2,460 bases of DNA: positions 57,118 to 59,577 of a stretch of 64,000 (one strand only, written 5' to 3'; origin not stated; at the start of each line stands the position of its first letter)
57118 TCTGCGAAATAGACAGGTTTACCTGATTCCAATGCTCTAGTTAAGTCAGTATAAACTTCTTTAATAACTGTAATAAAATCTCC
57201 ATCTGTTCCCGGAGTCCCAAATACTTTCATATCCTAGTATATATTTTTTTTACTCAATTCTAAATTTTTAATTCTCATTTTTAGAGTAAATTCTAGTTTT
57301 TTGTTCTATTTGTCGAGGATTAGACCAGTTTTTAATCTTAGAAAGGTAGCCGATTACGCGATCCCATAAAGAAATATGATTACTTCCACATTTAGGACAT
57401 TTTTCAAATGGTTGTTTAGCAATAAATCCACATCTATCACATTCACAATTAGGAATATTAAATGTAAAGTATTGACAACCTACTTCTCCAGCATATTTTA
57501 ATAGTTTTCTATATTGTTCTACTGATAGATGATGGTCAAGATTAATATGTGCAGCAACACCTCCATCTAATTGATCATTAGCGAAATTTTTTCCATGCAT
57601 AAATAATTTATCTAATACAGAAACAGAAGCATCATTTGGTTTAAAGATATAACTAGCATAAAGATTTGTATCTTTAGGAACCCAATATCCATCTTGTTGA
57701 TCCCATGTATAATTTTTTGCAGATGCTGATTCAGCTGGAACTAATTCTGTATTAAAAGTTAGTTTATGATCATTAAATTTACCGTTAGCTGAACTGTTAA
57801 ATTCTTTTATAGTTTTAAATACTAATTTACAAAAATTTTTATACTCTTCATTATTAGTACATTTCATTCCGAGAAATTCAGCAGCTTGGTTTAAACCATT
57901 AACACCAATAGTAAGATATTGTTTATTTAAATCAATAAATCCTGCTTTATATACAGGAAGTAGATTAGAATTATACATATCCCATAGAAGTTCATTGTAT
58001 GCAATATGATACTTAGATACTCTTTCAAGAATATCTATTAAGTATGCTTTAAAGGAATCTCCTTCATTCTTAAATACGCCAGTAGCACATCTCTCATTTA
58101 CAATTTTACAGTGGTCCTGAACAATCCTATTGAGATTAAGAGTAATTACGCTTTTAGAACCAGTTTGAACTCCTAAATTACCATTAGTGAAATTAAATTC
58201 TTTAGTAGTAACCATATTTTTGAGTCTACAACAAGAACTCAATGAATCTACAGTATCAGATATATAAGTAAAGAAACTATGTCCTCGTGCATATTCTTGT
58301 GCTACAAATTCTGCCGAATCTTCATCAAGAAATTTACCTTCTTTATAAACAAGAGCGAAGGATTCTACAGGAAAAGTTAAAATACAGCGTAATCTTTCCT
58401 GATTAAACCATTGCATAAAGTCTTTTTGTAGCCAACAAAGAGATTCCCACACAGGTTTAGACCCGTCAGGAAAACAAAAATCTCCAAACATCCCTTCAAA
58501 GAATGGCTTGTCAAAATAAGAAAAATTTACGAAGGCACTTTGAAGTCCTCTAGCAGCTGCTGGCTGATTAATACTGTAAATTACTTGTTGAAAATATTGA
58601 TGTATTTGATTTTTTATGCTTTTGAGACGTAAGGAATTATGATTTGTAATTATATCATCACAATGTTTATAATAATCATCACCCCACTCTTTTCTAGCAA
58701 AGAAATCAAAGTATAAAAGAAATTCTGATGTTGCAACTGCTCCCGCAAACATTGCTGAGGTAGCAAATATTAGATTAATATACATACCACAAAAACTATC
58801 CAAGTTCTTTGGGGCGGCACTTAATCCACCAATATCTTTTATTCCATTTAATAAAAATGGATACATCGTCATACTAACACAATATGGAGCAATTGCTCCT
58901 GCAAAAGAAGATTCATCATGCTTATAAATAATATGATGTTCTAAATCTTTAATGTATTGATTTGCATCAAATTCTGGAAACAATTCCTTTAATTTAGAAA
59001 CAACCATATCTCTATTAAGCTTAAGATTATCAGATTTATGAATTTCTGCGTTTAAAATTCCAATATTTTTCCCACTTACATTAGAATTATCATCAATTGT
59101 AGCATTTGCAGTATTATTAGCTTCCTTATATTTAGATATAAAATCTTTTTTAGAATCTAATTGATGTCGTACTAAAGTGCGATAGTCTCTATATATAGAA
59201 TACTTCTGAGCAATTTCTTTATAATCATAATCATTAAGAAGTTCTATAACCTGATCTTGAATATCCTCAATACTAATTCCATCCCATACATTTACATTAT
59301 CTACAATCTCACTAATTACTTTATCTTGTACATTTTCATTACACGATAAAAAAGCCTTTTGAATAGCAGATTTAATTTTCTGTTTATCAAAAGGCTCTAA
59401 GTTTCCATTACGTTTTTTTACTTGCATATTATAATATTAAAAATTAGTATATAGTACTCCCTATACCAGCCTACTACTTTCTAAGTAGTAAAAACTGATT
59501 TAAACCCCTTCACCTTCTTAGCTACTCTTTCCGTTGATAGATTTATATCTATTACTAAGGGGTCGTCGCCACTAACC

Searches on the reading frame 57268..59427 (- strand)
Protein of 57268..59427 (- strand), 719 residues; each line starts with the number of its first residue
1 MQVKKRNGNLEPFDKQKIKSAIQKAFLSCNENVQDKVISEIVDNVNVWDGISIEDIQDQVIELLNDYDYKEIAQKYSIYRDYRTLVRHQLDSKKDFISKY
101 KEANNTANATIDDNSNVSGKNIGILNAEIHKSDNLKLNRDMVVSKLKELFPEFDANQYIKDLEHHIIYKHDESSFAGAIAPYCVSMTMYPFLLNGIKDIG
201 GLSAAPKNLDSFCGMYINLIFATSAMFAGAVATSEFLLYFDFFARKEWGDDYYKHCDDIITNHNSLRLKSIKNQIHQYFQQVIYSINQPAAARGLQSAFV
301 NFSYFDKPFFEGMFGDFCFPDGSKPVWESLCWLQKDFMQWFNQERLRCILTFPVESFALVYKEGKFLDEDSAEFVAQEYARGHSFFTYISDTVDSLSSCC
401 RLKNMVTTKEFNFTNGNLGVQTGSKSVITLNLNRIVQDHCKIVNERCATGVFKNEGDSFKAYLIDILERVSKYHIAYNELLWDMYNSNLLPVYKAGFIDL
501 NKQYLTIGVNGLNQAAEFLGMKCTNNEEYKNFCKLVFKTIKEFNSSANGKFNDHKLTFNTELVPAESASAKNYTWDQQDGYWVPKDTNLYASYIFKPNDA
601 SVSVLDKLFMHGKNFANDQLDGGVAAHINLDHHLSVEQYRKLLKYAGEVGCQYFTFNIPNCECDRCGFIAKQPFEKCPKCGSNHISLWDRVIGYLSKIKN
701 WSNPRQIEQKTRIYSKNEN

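Call 11: search_dna_similar(query=window:57268-59427:-, collection=phages, mode=protein, max_rows=30)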
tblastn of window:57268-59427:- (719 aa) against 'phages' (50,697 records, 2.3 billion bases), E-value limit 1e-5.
Records with a match: 73; places in all: 91; records where one place covers at least 80% of the query: 38.
Best place of each record, by identity: 60-80% 10; <60% 63.
By first word of the organism name: Prevotella 15; Bacteriophage 12; Vibrio 9; Aeromonas 7; Clostridium 7; uncultured 6; Cronobacter 4; IAS 2; Desulfovibrio 2; Fusobacterium 2; and 7 more.
By host as written in the record: - 23; Prevotella sp. 15; Aeromonas hydrophila 4; Homo sapiens 2; Vibrio alginolyticus CECT 521 2; Cronobacter sakazakii ATCC 29544 2; Cronobacter sakazakii 2; Aeromonas hydrophila;Aeromonas hydrophilla 2; and 19 more.
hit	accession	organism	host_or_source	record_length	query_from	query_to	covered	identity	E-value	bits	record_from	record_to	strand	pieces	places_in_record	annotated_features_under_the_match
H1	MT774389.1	uncultured phage cr116_1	human feces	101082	2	716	99%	65.5%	0e+0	972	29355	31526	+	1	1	putative anaerobic ribonucleoside triphosphate reductase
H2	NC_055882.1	uncultured phage cr116_1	human feces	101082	2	716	99%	65.5%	0e+0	972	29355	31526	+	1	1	anaerobic ribonucleoside reductase large subunit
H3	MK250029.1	Prevotella phage Lak-C1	Prevotella sp.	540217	1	719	100%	57.7%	3e-131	918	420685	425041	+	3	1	record has no annotation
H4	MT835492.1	Bacteriophage sp.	human fecal samples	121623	3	693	96%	54.5%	3e-116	746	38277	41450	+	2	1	record has no annotation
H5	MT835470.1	Bacteriophage sp.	human fecal samples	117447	1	715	99%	50.6%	0e+0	712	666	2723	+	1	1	record has no annotation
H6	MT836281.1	Bacteriophage sp.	human fecal samples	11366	1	717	100%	44.7%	0e+0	631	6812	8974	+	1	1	record has no annotation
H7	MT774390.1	uncultured phage cr85_1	human feces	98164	1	716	100%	43.7%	0e+0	610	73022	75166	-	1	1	putative anaerobic ribonucleoside triphosphate reductase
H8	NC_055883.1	uncultured phage cr85_1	human feces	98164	1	716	100%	43.7%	0e+0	610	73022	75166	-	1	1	anaerobic ribonucleoside reductase large subunit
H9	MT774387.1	uncultured phage cr111_1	human feces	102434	1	717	100%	43.5%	0e+0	604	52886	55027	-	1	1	putative anaerobic ribonucleoside triphosphate reductase | PD-(D/E)XK superfamily exonuclease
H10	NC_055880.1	uncultured phage cr111_1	human feces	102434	1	717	100%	43.5%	0e+0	604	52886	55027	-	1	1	anaerobic ribonucleoside reductase large subunit | PD-(D/E)XK superfamily exonuclease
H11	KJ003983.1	IAS virus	Homo sapiens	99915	2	716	99%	43.1%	0e+0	579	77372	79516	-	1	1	record has no annotation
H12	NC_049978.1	IAS virus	Homo sapiens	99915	2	716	99%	43.1%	0e+0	579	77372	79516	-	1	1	anaerobic ribonucleoside reductase large subunit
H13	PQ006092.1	bajarodcaudo virus 1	Chaetodipus spinatus feces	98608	1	715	99%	42.9%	0e+0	609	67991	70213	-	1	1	putative anaerobic ribonucleoside triphosphate reductase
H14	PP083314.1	Vibrio phage VB_VaC_SRILMA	Vibrio alginolyticus CECT 521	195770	90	714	87%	45.9%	9e-168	540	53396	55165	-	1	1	anaerobic ribonucleoside reductase large subunit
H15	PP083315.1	Vibrio phage VB_VaC_TDDLMA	Vibrio alginolyticus CECT 521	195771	90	714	87%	45.9%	9e-168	540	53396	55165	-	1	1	anaerobic ribonucleoside reductase large subunit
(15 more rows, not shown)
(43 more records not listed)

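Call 12: get_annotated_region(hit=H2, flank=3000)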
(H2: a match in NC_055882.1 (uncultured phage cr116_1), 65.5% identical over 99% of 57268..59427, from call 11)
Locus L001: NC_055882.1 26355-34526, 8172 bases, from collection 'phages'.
description: CrAssphage cr116_1, complete genome.
organism: uncultured phage cr116_1 (NCBI taxid 2772073)
taxonomy: Viruses; Duplodnaviria; Heunggongvirae; Uroviricota; Caudoviricetes; Crassvirales; Steigviridae; Asinivirinae; Pamirivirus; Pamirivirus faecium
host: -; source: human feces; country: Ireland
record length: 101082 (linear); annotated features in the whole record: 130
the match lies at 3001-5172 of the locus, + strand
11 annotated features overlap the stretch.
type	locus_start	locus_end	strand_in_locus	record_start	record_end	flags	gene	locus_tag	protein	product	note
CDS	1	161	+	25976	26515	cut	-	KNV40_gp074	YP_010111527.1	hypothetical protein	gp_24105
CDS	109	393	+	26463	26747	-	-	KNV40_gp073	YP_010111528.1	hypothetical protein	gp_24106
CDS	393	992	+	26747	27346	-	-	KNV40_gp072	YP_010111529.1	HNH endonuclease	gp_24107; putative HNH homing endonuclease [Streptococcus phage PH15]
CDS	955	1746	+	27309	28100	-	-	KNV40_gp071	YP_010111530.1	PD-(D/E)XK superfamily exonuclease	gp_24108; Exonuclease, PD-(D/E)XK superfamily [phiCrAss001]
CDS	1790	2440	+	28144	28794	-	-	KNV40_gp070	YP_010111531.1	endonuclease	gp_24109; mobile intron protein [Bacillus phage 0305phi8-36]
CDS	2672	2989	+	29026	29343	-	-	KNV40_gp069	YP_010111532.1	hypothetical protein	gp_24110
CDS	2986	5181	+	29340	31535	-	-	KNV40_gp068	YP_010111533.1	anaerobic ribonucleoside reductase large subunit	gp_24111; putative anaerobic ribonucleoside triphosphate reductase [Cronobacter phage S13]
CDS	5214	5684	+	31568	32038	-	-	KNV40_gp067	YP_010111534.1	hypothetical protein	gp_24112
CDS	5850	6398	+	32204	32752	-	-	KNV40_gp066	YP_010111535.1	dUTP diphosphatase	gp_24113; dUTP diphosphatase [phiCrAss001]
CDS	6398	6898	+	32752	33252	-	-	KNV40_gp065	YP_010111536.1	aspartyl protease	gp_24114; Aspartyl protease [phiCrAss001]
CDS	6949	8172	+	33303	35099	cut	-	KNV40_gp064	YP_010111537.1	DNA polymerase I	gp_24115; DNA polymerase I [phiCrAss001]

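Call 13: get_annotated_region(hit=H5, flank=3000)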
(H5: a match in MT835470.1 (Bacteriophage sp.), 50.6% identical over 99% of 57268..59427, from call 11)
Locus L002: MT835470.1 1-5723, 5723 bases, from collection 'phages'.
description: UNVERIFIED: Bacteriophage sp. clone scaffold_2 genomic sequence.
organism: Bacteriophage sp. (NCBI taxid 38018)
taxonomy: Viruses
host: -; source: human fecal samples; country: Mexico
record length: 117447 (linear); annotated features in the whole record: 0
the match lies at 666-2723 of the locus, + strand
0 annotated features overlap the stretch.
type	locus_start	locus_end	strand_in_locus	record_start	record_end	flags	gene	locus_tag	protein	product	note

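Call 14: get_annotated_region(hit=H4, flank=3000)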
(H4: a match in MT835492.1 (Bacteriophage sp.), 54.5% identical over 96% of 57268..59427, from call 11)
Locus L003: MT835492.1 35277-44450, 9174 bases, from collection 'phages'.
description: UNVERIFIED: Bacteriophage sp. clone scaffold_35 genomic sequence.
organism: Bacteriophage sp. (NCBI taxid 38018)
taxonomy: Viruses
host: -; source: human fecal samples; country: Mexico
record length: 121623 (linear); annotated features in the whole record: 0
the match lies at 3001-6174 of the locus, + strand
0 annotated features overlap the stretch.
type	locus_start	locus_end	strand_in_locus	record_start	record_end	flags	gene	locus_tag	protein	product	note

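Call 23: find_related_loci(query=window:57268-59427:-, collection=viral_contigs, flank=4000)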
Query window:57268-59427:- (719 aa) in viral_contigs; peptide patterns used: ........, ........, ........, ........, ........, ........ (x = any residue, [..] = any of these).
16 stretches matched a pattern; 15 encode a relative of the query (tblastn E <= 1e-3); 15 distinct loci.
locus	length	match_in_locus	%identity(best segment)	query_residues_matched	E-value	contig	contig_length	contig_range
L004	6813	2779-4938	68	1-718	0e+0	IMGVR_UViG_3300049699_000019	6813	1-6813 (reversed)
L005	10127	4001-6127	68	3-719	0e+0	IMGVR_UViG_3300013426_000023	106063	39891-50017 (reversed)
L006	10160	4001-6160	66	1-719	0e+0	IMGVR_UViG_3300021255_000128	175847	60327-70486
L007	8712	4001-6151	65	1-718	0e+0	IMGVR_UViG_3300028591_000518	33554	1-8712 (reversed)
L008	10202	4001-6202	62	3-718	0e+0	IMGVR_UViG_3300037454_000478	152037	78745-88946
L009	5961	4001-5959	67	1-651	0e+0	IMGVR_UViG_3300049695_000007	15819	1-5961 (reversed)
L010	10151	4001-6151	65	1-718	0e+0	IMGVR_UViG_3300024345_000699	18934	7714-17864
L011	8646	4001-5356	68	269-718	0e+0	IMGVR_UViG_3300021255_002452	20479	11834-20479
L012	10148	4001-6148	45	2-718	0e+0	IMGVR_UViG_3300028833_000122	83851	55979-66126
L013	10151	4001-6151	45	2-719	0e+0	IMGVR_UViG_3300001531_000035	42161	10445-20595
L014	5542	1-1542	52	197-719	5e-174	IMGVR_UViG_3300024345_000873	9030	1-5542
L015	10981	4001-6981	70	1-715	2e-172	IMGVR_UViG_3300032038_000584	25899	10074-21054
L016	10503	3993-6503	62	232-719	3e-127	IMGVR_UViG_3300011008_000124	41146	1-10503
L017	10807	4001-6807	59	2-718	4e-169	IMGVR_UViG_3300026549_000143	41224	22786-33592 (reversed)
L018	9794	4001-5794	57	183-714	0e+0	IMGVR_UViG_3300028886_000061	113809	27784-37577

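Call 30: find_homologous_proteins(query=window:57268-59427:-, max_evalue=1e-100)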
Query window:57268-59427:- (719 aa): 7942 proteins with E <= 1e-100 among 8000 candidates; the best 120 are listed.
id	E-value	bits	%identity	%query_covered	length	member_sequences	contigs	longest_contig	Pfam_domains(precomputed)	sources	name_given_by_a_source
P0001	0.0e+0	1679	100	100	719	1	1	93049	PF03477.22,PF13597.12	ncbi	-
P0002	0.0e+0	1503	90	100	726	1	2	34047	PF03477.22,PF13597.12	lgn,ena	-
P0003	0.0e+0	1502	89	100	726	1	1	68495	PF03477.22,PF13597.12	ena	-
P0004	0.0e+0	1502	90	99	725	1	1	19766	PF03477.22,PF13597.12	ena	-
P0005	0.0e+0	1499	90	99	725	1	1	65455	PF03477.22,PF13597.12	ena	-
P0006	0.0e+0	1499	91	99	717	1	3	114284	PF03477.22,PF13597.12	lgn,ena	-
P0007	0.0e+0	1493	90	99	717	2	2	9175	PF03477.22,PF13597.12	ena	-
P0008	0.0e+0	1451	86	99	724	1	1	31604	PF03477.22,PF13597.12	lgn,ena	-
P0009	0.0e+0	1447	86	99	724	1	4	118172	PF03477.22,PF13597.12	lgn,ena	-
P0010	0.0e+0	1416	86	74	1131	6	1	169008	PF03477.22,PF14528.12,PF14890.12,PF13597.12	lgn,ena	-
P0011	0.0e+0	1268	75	99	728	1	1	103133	PF03477.22,PF13597.12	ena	-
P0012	0.0e+0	1261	75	100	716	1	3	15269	PF03477.22,PF13597.12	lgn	-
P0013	0.0e+0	1257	74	100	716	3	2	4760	PF03477.22,PF13597.12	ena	-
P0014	0.0e+0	1245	74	100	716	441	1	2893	PF03477.22,PF13597.12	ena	-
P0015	0.0e+0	1237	75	99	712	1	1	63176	PF03477.22,PF13597.12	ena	-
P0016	0.0e+0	1233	74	99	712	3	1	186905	PF03477.22,PF13597.12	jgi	-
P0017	0.0e+0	1220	73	100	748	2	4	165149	PF03477.22,PF13597.12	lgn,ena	-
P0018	0.0e+0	1218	72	100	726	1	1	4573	PF03477.22,PF13597.12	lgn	-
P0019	0.0e+0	1209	84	87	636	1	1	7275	PF03477.22,PF13597.12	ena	-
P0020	0.0e+0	1190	70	100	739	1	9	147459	PF03477.22,PF13597.12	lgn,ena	-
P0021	0.0e+0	1189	73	96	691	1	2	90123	PF03477.22,PF13597.12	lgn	-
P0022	0.0e+0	1184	73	96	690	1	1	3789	PF03477.22,PF13597.12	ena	-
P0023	0.0e+0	1180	70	100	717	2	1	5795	PF03477.22,PF13597.12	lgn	-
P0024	0.0e+0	1176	72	100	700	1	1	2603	PF03477.22,PF13597.12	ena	-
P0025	0.0e+0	1173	70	100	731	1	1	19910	PF03477.22,PF13597.12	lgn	-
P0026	0.0e+0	1173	70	100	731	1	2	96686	PF03477.22,PF13597.12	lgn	-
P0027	0.0e+0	1172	72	96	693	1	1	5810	PF03477.22,PF13597.12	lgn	-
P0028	0.0e+0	1171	72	99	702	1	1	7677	PF03477.22,PF13597.12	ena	-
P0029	0.0e+0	1170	78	74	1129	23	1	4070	PF03477.22,PF14528.12,PF14890.12,PF13597.12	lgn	-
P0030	0.0e+0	1169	69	99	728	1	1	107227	PF03477.22,PF13597.12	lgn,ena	-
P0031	0.0e+0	1169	70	100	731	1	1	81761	PF03477.22,PF13597.12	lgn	-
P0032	0.0e+0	1169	68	100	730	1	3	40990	PF03477.22,PF13597.12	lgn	-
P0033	0.0e+0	1167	70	100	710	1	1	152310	PF03477.22,PF13597.12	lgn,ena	-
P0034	0.0e+0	1165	70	100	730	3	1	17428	PF03477.22,PF13597.12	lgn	-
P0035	0.0e+0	1164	70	100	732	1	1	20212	PF03477.22,PF13597.12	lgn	-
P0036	0.0e+0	1162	69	100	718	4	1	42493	PF03477.22,PF13597.12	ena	-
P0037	0.0e+0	1162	70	100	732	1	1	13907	PF03477.22,PF13597.12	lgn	-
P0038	0.0e+0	1161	69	100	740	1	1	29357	PF03477.22,PF13597.12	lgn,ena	-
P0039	0.0e+0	1161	68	100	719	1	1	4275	PF03477.22,PF13597.12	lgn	-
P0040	0.0e+0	1160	69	100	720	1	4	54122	PF03477.22,PF13597.12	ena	-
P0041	0.0e+0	1160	69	100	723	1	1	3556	PF03477.22,PF13597.12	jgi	-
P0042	0.0e+0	1160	69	99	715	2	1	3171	PF03477.22,PF13597.12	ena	-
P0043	0.0e+0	1159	68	100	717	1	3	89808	PF03477.22,PF13597.12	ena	-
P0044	0.0e+0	1159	71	96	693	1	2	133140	PF03477.22,PF13597.12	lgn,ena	-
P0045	0.0e+0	1159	69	100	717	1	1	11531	PF03477.22,PF13597.12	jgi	jgi:ribonucleoside-triphosphate reductase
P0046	0.0e+0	1158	69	100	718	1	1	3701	PF03477.22,PF13597.12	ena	-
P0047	0.0e+0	1157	69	99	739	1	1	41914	PF03477.22,PF13597.12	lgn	-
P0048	0.0e+0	1157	68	100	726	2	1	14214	PF03477.22,PF13597.12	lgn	-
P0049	0.0e+0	1157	69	100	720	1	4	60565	PF03477.22,PF13597.12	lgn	-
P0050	0.0e+0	1156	71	96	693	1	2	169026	PF03477.22,PF13597.12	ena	-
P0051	0.0e+0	1156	71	96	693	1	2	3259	PF03477.22,PF13597.12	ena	-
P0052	0.0e+0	1156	68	99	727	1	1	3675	PF03477.22,PF13597.12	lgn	-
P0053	0.0e+0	1156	69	100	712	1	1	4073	PF03477.22,PF13597.12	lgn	-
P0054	0.0e+0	1155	71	96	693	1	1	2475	PF03477.22,PF13597.12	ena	-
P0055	0.0e+0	1155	68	100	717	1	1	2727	PF03477.22,PF13597.12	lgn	-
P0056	0.0e+0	1155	69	100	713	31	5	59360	PF03477.22,PF13597.12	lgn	-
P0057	0.0e+0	1154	68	100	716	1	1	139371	PF03477.22,PF13597.12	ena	-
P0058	0.0e+0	1154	68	100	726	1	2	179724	PF03477.22,PF13597.12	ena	-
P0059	0.0e+0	1153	68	100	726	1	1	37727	PF03477.22,PF13597.12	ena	-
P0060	0.0e+0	1153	68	100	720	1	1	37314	PF03477.22,PF13597.12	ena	-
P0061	0.0e+0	1153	67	100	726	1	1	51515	PF03477.22,PF13597.12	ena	-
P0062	0.0e+0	1153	69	100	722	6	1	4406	PF03477.22,PF13597.12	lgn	-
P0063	0.0e+0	1153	-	-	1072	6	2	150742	PF03477.22,PF14890.12,PF13597.12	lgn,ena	-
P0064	0.0e+0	1152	69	99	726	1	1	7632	PF03477.22,PF13597.12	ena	-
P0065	0.0e+0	1152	69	99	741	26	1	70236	PF03477.22,PF13597.12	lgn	-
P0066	0.0e+0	1152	68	100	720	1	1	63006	PF03477.22,PF13597.12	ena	-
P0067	0.0e+0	1150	68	99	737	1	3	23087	PF03477.22,PF13597.12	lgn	-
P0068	0.0e+0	1150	68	99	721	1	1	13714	PF03477.22,PF13597.12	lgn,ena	-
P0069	0.0e+0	1150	67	100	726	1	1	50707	PF03477.22,PF13597.12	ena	-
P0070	0.0e+0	1149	69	100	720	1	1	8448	PF03477.22,PF13597.12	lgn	-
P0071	0.0e+0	1149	68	99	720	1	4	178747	PF03477.22,PF13597.12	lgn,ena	-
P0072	0.0e+0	1149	68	99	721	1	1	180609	PF03477.22,PF13597.12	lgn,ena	-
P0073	0.0e+0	1149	68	99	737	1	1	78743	PF03477.22,PF13597.12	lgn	-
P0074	0.0e+0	1149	68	99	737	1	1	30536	PF03477.22,PF13597.12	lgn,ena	-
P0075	0.0e+0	1148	69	100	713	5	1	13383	PF03477.22,PF13597.12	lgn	-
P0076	0.0e+0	1148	-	-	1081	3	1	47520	PF03477.22,PF14528.12,PF14890.12,PF13597.12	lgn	-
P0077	0.0e+0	1147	68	100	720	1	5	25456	PF03477.22,PF13597.12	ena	-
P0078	0.0e+0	1147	68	100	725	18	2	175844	PF03477.22,PF13597.12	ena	-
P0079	0.0e+0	1147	68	100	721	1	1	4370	PF03477.22,PF13597.12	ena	-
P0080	0.0e+0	1146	70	99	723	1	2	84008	PF03477.22,PF13597.12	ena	-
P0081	0.0e+0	1146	68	99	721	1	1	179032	PF03477.22,PF13597.12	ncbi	-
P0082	0.0e+0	1146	68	99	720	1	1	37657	PF03477.22,PF13597.12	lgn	-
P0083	0.0e+0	1146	67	100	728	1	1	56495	PF03477.22,PF13597.12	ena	-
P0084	0.0e+0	1145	68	100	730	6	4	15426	PF03477.22,PF13597.12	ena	-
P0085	0.0e+0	1144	67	100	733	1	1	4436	PF03477.22,PF13597.12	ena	-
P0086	0.0e+0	1144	68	99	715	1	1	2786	PF03477.22,PF13597.12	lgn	-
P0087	0.0e+0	1143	68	100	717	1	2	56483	PF03477.22,PF13597.12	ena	-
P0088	0.0e+0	1143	68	99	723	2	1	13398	PF03477.22,PF13597.12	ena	-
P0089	0.0e+0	1143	69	100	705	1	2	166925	PF03477.22,PF13597.12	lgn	-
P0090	0.0e+0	1143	68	100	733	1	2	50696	PF03477.22,PF13597.12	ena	-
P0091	0.0e+0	1143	-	-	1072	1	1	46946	PF03477.22,PF14890.12,PF13597.12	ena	-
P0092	0.0e+0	1143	67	100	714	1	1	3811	PF03477.22,PF13597.12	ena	-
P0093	0.0e+0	1142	67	100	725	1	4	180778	PF03477.22,PF13597.12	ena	-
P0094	0.0e+0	1142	67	100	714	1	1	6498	PF03477.22,PF13597.12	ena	-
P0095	0.0e+0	1142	68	100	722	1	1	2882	PF03477.22,PF13597.12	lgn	-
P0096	0.0e+0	1142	67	100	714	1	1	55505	PF03477.22,PF13597.12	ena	-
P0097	0.0e+0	1142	68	100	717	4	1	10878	PF03477.22,PF13597.12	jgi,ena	-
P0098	0.0e+0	1142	67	100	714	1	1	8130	PF03477.22,PF13597.12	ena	-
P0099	0.0e+0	1142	67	100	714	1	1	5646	PF03477.22,PF13597.12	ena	-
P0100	0.0e+0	1141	68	100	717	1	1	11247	PF03477.22,PF13597.12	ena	-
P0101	0.0e+0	1141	67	100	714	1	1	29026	PF03477.22,PF13597.12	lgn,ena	-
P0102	0.0e+0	1141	68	100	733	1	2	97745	PF03477.22,PF13597.12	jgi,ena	-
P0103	0.0e+0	1141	67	100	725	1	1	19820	PF03477.22,PF13597.12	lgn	-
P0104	0.0e+0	1141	67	99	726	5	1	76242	PF03477.22,PF13597.12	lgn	-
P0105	0.0e+0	1141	67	100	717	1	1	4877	PF03477.22,PF13597.12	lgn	-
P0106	0.0e+0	1140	67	100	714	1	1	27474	PF03477.22,PF13597.12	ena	-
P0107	0.0e+0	1140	69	100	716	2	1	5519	PF03477.22,PF13597.12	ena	-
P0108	0.0e+0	1140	67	100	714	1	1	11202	PF03477.22,PF13597.12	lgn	-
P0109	0.0e+0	1140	68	99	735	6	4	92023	PF03477.22,PF13597.12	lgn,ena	-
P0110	0.0e+0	1140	67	100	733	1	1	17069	PF03477.22,PF13597.12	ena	-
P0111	0.0e+0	1139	67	100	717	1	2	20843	PF03477.22,PF13597.12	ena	-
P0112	0.0e+0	1139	67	100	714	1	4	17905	PF03477.22,PF13597.12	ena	-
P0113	0.0e+0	1138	68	99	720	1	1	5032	PF03477.22,PF13597.12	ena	-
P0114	0.0e+0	1138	69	100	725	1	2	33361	PF03477.22,PF13597.12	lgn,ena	-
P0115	0.0e+0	1138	68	100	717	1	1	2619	PF03477.22,PF13597.12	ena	-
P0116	0.0e+0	1137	67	100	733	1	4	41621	PF03477.22,PF13597.12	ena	-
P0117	0.0e+0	1137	68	100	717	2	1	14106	PF03477.22,PF13597.12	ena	-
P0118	0.0e+0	1137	67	100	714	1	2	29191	PF03477.22,PF13597.12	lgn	-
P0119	0.0e+0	1137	67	100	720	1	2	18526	PF03477.22,PF13597.12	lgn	-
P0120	0.0e+0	1137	68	99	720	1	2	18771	PF03477.22,PF13597.12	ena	-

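Call 32: find_encoding_contigs(protein=P0006, flank=3000, max_places=3)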
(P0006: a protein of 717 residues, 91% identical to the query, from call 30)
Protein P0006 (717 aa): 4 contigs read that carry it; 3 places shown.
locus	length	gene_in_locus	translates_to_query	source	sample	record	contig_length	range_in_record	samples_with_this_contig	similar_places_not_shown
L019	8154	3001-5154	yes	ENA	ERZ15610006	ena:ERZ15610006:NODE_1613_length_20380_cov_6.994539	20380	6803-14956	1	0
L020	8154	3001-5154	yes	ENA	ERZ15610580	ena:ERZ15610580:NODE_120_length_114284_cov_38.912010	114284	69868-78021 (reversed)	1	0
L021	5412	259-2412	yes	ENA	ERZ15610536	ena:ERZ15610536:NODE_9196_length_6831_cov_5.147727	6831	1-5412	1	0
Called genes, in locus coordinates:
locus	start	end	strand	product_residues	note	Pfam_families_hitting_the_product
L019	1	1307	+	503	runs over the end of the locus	-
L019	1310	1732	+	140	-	-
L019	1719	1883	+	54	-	-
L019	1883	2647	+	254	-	-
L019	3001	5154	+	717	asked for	PF03477:ATP-cone, PF13597:NRDD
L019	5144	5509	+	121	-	-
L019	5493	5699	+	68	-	-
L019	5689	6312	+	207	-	-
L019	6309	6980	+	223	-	PF00149:Metallophos (weak)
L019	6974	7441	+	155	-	-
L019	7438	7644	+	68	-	-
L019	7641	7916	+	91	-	-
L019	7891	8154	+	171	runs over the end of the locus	PF22769:DCD (weak), PF00692:dUTPase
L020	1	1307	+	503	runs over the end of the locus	-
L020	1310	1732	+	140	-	-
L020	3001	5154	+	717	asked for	PF03477:ATP-cone, PF13597:NRDD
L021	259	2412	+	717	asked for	PF03477:ATP-cone, PF13597:NRDD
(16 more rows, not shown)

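Call 33: find_encoding_contigs(protein=P0003, flank=3000, max_places=2)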
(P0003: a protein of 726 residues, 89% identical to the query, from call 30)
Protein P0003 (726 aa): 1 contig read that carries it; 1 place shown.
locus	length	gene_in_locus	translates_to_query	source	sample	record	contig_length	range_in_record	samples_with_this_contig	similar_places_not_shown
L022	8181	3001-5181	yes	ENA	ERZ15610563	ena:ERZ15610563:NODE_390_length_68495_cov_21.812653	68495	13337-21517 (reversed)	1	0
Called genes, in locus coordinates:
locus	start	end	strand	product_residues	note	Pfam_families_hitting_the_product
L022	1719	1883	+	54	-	-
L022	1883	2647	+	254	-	-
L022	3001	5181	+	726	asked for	PF03477:ATP-cone, PF13597:NRDD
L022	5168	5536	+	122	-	-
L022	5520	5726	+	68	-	-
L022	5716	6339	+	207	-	-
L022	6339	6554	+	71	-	-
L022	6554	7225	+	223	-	PF00149:Metallophos (weak)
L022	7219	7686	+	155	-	-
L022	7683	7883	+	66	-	-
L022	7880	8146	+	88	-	-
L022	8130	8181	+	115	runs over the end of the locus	-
